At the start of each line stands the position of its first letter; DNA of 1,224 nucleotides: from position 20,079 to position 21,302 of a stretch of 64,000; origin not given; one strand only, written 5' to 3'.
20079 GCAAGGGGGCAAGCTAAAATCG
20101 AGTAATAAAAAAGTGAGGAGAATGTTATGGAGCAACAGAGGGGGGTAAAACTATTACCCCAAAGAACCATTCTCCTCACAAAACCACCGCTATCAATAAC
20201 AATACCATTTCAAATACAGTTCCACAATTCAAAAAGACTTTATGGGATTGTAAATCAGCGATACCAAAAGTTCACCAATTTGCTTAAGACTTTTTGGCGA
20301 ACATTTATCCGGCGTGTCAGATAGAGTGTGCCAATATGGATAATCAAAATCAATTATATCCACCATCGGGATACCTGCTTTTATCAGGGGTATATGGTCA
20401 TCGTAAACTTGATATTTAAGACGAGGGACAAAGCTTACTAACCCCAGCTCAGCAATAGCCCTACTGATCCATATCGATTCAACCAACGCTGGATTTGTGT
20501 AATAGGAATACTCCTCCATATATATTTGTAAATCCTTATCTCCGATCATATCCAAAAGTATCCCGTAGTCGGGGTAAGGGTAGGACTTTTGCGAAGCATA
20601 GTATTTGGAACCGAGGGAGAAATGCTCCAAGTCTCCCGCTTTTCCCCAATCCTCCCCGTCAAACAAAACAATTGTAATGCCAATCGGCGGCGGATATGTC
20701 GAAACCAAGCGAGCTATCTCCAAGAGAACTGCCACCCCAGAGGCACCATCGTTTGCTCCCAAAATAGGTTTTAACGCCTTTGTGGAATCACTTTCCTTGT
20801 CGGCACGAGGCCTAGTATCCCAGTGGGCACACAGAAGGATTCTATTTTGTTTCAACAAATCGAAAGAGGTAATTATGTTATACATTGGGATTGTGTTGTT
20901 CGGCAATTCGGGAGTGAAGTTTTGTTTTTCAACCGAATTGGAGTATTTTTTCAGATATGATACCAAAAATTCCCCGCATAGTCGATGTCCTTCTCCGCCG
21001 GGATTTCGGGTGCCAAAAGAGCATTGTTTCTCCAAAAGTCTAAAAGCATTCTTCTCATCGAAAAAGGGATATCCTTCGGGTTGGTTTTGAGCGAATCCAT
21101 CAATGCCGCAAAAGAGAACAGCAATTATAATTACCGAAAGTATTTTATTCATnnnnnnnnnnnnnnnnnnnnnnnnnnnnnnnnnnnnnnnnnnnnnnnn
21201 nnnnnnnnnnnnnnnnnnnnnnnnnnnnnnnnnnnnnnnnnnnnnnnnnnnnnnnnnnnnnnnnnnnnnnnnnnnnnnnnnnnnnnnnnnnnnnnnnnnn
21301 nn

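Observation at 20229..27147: sprA-like giant beta-barrel translationally coupled to a glutaminyl-cyclase-like M28 gene; Gln(+1) pattern on neighbouring exported proteins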

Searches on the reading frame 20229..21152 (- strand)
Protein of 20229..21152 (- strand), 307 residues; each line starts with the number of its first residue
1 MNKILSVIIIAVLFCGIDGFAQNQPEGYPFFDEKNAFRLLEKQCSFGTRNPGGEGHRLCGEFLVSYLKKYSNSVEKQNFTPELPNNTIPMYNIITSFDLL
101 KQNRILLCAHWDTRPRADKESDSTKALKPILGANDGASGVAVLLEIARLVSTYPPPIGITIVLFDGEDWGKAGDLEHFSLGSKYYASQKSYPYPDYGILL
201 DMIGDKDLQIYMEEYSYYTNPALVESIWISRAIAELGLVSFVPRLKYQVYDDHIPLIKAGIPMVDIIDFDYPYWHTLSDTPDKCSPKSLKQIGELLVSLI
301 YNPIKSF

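Call 7: search_protein_families(library=pfam, proteins=[window:20229-21152:-])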
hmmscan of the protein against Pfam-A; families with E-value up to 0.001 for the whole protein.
window:20229-21152:- (307 aa): 1 family
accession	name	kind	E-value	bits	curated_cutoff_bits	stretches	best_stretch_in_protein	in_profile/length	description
PF04389.22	Peptidase_M28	-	1.9e-30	106.5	21.3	1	101-298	10-191/193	Peptidase family M28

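Call 8: search_solved_structures(query=window:20229-21152:-, max_evalue=0.001, show_alignments=3)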
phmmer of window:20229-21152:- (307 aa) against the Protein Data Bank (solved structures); distinct sequences matched with E-value up to 0.001: 43.
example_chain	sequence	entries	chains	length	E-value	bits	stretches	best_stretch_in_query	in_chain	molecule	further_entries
3gux_A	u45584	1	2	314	1.2e-51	179.3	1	29-302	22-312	putative Zn-dependent exopeptidase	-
6qro_A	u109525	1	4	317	6e-49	170.5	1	29-302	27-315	Glutamine cyclotransferase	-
6qql_A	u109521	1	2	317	9.7e-48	166.5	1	29-305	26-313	Glutamine cyclotransferase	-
7cje_A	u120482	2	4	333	1.2e-47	166.2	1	30-305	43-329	Glutamine cyclotransferase-related protein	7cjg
3tc8_A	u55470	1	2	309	5e-47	164.2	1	27-302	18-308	Leucine aminopeptidase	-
4fuu_A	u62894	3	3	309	1.2e-43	153.1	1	27-302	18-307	Leucine aminopeptidase | Glutamine cyclotransferase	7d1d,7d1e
7d1b_A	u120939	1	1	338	1.5e-43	152.8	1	31-299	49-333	Leucine aminopeptidase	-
7d18_A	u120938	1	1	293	2.3e-21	79.9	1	31-300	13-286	Peptidase M28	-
7d17_A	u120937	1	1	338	1.3e-11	47.8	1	47-295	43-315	Glutaminyl-peptide cyclotransferase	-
4mhn_A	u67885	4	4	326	3.1e-11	46.6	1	49-185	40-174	Glutaminyl cyclase, putative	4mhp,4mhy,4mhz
7d1h_A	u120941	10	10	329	3.2e-11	46.5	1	49-185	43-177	Glutaminyl-peptide cyclotransferase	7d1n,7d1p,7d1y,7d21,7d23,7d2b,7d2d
8xfv_X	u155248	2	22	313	2e-10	43.9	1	248-296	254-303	Glutaminyl-peptide cyclotransferase-like protein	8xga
3pb4_X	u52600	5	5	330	2.4e-10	43.6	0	248-296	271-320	Glutaminyl-peptide cyclotransferase-like protein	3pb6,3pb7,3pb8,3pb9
6hc6_A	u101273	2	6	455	7.2e-10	42.1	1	132-305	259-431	Aminopeptidase YwaD | Aminopeptidase Y (Arg Lys Leu preference)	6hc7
2zee_A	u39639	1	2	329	2.1e-09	40.6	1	49-297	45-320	Glutaminyl-peptide cyclotransferase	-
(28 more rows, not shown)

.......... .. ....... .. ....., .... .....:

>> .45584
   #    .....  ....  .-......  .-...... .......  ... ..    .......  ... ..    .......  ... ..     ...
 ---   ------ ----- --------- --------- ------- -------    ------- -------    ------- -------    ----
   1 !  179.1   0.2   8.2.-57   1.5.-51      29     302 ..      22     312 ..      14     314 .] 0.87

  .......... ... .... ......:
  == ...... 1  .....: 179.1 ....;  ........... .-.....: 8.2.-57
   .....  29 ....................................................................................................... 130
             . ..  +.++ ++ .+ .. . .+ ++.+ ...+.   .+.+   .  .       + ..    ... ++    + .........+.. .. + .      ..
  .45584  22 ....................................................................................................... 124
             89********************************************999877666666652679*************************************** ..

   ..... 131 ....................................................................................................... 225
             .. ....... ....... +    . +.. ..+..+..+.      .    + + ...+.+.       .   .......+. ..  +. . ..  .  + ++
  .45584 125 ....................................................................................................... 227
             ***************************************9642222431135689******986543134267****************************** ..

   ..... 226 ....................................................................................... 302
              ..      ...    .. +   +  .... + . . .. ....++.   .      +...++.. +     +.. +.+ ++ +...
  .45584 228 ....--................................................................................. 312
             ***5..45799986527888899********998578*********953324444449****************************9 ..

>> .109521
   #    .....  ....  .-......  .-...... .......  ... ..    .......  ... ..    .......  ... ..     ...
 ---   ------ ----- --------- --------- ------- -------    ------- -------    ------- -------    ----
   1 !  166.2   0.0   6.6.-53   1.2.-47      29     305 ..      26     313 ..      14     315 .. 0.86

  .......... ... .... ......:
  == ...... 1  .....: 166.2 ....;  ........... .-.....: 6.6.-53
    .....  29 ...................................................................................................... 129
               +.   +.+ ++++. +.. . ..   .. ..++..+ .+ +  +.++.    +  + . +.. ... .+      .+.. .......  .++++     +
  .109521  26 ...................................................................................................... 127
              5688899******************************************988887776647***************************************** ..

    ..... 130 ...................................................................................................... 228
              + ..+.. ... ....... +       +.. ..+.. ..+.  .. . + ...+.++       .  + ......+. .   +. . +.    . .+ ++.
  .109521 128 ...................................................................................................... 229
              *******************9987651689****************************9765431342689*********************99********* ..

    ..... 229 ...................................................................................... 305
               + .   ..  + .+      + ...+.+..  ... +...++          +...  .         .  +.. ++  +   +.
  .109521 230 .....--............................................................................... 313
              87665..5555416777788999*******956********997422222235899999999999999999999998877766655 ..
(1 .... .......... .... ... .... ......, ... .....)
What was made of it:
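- On Type II glutaminyl cyclase (mono-zinc M28 fold, bacteroidal subtype): Call 8.
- Closest known: Bacteroidal type II glutaminyl cyclases. Same: 34-36% identity in the structural alignments, and sequence E-values of 1e-44 to 1e-52 (call 8).
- E-values are about 40 orders of magnitude better to solved QCs than to aminopeptidases (call 8).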

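Call 9: search_protein_families(library=ncbifam, proteins=[window:20229-21152:-], max_evalue=0.01)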
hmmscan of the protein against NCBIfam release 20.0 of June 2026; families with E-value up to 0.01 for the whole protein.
window:20229-21152:- (307 aa): 2 families
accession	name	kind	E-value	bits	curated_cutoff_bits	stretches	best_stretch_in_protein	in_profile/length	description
NF007568.0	PRK10199.1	equivalog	4e-06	26.3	298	1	101-174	108-182/346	aminopeptidase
TIGR01900.1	dapE-gram_pos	equivalog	2.5e-05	23.3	304.2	1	92-168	47-124/351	succinyl-diaminopimelate desuccinylase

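Call 11: find_homologous_proteins(query=window:20229-21152:-, max_evalue=1e-10)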
Query window:20229-21152:- (307 aa): 8000 proteins with E <= 1e-10 among 8000 candidates; the best 120 are listed.
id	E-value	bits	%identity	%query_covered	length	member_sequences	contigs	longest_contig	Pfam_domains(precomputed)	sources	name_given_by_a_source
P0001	1.4e-208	710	100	100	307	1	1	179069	PF04389.23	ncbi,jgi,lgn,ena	-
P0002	2.0e-118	414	65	91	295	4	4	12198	PF04389.23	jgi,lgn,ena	-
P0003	1.0e-96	342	53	98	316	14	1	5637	PF04389.23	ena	-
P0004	1.9e-95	338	54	92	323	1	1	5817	PF04389.23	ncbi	-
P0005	1.4e-94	335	55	98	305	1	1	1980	PF04389.23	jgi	-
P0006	7.0e-94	333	52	96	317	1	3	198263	PF04389.23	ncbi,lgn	-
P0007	8.1e-94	333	55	92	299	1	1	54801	PF04389.23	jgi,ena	-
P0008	2.0e-93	331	55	89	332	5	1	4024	PF04389.23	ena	-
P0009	2.2e-93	331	50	98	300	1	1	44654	PF04389.23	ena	-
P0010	4.9e-93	330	51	97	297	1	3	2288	PF04389.23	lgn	-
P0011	5.4e-93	330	51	97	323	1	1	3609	PF04389.23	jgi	jgi:hypothetical protein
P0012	7.0e-93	330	55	90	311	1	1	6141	PF04389.23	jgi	jgi:glutaminyl-peptide cyclotransferase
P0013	1.4e-92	329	52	95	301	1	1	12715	PF04389.23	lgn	-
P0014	1.4e-92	329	53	90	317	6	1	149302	PF04389.23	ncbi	-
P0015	1.8e-92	328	54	89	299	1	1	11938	PF04389.23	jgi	-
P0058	8.9e-90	319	54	88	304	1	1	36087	PF04389.23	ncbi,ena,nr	ncbi:MAG: M28 family peptidase [candidate division Zixibacteria bacterium]|nr:M28 family peptidase [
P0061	1.2e-89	319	55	90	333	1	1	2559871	PF04389.23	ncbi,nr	ncbi:MAG: M28 family peptidase [Candidatus Zixiibacteriota bacterium]|nr:MAG: M28 family peptidase [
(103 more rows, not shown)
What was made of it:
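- Several homologues are annotated as aminopeptidases in databases (calls 8, 11).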

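Call 14: find_encoding_contigs(protein=P0001, flank=10000, max_places=4)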
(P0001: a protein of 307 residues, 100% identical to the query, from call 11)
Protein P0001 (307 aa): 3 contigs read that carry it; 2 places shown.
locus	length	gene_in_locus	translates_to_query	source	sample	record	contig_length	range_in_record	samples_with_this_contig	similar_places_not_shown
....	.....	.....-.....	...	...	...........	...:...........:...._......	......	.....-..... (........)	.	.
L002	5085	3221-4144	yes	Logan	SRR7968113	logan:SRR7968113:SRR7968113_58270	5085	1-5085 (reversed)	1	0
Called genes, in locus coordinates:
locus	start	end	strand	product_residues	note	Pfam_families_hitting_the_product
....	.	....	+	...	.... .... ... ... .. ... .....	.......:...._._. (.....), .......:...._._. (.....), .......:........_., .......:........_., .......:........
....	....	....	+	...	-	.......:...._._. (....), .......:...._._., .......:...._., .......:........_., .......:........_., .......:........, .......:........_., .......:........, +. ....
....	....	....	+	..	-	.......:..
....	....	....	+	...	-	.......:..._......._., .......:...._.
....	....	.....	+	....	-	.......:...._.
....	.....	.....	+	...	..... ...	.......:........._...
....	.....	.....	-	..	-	-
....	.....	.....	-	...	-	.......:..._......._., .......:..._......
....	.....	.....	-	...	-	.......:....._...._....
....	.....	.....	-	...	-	-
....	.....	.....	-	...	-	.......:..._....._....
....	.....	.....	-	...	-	-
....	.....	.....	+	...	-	-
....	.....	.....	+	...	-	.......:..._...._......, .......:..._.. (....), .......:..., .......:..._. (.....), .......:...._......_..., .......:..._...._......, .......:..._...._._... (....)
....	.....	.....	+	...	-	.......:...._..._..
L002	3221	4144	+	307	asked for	PF04389:Peptidase_M28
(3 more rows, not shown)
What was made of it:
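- Checked: SprA is 1976 aa from the TTG at 27082, or 1975 aa from the ATG at 27079, which is the start the public gene call uses (call 14).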

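Call 15: find_encoding_contigs(protein=P0002, flank=10000, max_places=4)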
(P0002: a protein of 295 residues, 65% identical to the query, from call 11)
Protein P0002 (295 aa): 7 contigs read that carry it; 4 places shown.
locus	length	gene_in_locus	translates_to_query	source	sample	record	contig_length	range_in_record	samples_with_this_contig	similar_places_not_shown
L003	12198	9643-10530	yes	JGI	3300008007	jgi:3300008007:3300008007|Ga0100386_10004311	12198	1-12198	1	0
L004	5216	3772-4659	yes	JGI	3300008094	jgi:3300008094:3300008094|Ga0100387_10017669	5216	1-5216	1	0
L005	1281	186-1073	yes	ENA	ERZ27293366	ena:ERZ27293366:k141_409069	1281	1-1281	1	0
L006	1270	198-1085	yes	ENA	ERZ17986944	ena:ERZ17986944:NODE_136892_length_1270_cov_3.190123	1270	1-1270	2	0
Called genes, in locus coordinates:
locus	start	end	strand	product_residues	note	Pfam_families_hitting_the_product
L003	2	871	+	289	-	?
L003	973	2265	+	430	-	PF13624:SurA_N_3, PF09312:SurA_N, PF13145:Rotamase_2 (weak), PF13616:Rotamase_3, PF00639:Rotamase, PF13616:Rotamase_3, PF00639:Rotamase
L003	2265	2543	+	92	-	PF01479:S4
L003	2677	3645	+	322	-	PF01565:FAD_binding_4, PF02873:MurB_C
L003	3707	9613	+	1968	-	PF14349:SprA_N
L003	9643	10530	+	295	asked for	PF04389:Peptidase_M28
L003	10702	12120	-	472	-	PF13727:CoA_binding_3, PF02397:Bac_transf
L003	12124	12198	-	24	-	?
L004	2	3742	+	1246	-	PF14349:SprA_N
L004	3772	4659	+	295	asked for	PF04389:Peptidase_M28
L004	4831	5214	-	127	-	?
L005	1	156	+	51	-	?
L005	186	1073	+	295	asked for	PF04389:Peptidase_M28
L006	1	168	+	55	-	?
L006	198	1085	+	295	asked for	PF04389:Peptidase_M28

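Call 18: find_related_loci(query=A1, collection=genome_contigs, flank=10000)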
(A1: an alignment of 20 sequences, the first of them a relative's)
Query A1 (307 aa) in genome_contigs; peptide patterns used: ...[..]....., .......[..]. (x = any residue, [..] = any of these).
600 stretches matched a pattern (row limit reached: there are more); 592 encode a relative of the query (tblastn E <= 1e-3); the best 80 are kept; 80 distinct loci.
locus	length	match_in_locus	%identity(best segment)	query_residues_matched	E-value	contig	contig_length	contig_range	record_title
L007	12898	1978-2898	51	1-301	1e-96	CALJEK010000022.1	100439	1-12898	MAG: Candidatus Kryptonia bacterium isolate S1_Bin_METABAT__339_1 genome assembly, contig: c_000001359548, whole genome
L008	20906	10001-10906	51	3-301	3e-95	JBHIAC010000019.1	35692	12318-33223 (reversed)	MAG: bacterium isolate K_3_bin.3 NODE_218_length_35692_cov_10.073575, whole genome shotgun sequence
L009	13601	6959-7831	51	8-301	2e-91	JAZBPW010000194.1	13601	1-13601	MAG: candidate division KSB1 bacterium isolate bin.127 k117_10180432, whole genome shotgun sequence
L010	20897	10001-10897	49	13-303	4e-93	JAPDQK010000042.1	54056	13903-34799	MAG: Candidatus Zhuqueibacter pondensis isolate JZ4_201709_bins_45 JZ-4_201709_bins_45_scaffold_42, whole genome shotgun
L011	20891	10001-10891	47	4-302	2e-89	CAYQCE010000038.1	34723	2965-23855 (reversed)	MAG TPA_asm: uncultured Ignavibacteria bacterium isolate SRP141376_co4_284 genome assembly, contig: NODE_2225_length_347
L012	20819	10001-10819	53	29-301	2e-89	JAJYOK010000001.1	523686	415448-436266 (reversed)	MAG: Bacteroidetes bacterium isolate DBS2-5.bin33 NODE_1_length_523686_cov_10.151032, whole genome shotgun sequence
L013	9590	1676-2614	47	4-305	7e-89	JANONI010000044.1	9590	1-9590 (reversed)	MAG: Bacteroidota bacterium isolate VAR_43_metabat_429 VAR_43_k141_599869, whole genome shotgun sequence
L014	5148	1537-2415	49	9-302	1e-86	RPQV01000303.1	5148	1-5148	MAG: Calditrichaeota bacterium isolate metabat2.451 metabat2.451_Contig_139503, whole genome shotgun sequence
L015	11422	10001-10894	51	2-305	1e-86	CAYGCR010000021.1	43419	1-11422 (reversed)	MAG TPA_asm: uncultured Ignavibacteria bacterium isolate ERP108616_co2_224 genome assembly, contig: NODE_955_length_4341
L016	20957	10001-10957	46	1-302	5e-86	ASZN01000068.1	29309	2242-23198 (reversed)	Candidatus Poribacteria bacterium WGA-3G POR3G_contig_68.69_C, whole genome shotgun sequence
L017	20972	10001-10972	47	1-302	2e-85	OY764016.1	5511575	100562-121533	MAG: Candidatus Poribacteria bacterium isolate 9fae2ea3-c9b7-404b-9456-b4c0b6541956 genome assembly, chromosome: 1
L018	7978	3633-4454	51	29-302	1e-85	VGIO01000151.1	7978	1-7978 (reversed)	MAG: Calditrichaeota bacterium isolate K_DeepCast_250m_m2_227 K_DeepCast_250m_m2_227_Ga0194125_10020025, whole genome sh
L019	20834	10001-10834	48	21-301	3e-85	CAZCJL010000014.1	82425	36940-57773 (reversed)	MAG TPA_asm: uncultured Cytophagia bacterium isolate SRP141376_co4_213 genome assembly, contig: NODE_478_length_82425_co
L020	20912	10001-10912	47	9-302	1e-84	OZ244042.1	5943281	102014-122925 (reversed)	MAG: Candidatus Poribacteria bacterium isolate 82c2f847-b3a6-4516-8f18-366283cf6473 genome assembly, chromosome: 1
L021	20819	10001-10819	49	29-301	1e-83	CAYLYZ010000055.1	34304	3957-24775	MAG TPA_asm: uncultured bacterium isolate SRP077602_co7_566 genome assembly, contig: NODE_6065_length_34304_cov_21.40938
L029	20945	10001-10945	45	1-304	3e-81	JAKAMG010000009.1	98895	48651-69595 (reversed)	MAG: Bacteroidetes bacterium isolate WY5.bin159 NODE_333_length_98895_cov_14.831626, whole genome shotgun sequence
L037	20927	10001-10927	45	6-304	3e-79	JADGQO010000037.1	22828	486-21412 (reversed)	MAG: Fibrobacteria bacterium isolate Chersky_265 k127_3307766, whole genome shotgun sequence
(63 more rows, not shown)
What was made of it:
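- Tried and rejected: The best QC hit was 51% identical (call 18).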

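Call 44: find_encoding_contigs(protein=P0061, flank=10000, max_places=1)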
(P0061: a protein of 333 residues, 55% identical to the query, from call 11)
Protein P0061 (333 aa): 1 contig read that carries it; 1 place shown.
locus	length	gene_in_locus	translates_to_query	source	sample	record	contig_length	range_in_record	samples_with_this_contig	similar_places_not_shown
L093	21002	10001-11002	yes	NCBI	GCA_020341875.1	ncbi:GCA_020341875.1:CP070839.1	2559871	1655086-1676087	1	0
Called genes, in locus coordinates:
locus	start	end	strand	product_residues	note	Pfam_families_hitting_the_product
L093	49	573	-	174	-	-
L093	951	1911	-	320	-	PF13393:tRNA-synt_His, PF00587:tRNA-synt_2b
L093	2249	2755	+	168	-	PF01842:ACT, PF22468:ACT_9 (weak), PF13840:ACT_7, PF22468:ACT_9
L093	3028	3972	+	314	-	PF01565:FAD_binding_4, PF02873:MurB_C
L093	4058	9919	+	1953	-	PF14349:SprA_N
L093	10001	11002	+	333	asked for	PF04389:Peptidase_M28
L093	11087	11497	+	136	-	PF14520:HHH_5 (faint), PF12826:HHH_2 (faint), PF12836:HHH_3, PF00633:HHH (faint)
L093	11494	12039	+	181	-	PF03602:Cons_hypoth95, PF05175:MTS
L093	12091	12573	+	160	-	PF01467:CTP_transf_like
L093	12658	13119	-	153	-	PF01842:ACT (weak), PF22468:ACT_9 (weak), PF13840:ACT_7, PF22468:ACT_9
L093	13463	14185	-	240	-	PF03740:PdxJ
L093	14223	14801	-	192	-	-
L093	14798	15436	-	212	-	-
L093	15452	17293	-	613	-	-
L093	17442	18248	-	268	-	PF00398:RrnaAD, PF08241:Methyltransf_11 (weak), PF13649:Methyltransf_25 (weak)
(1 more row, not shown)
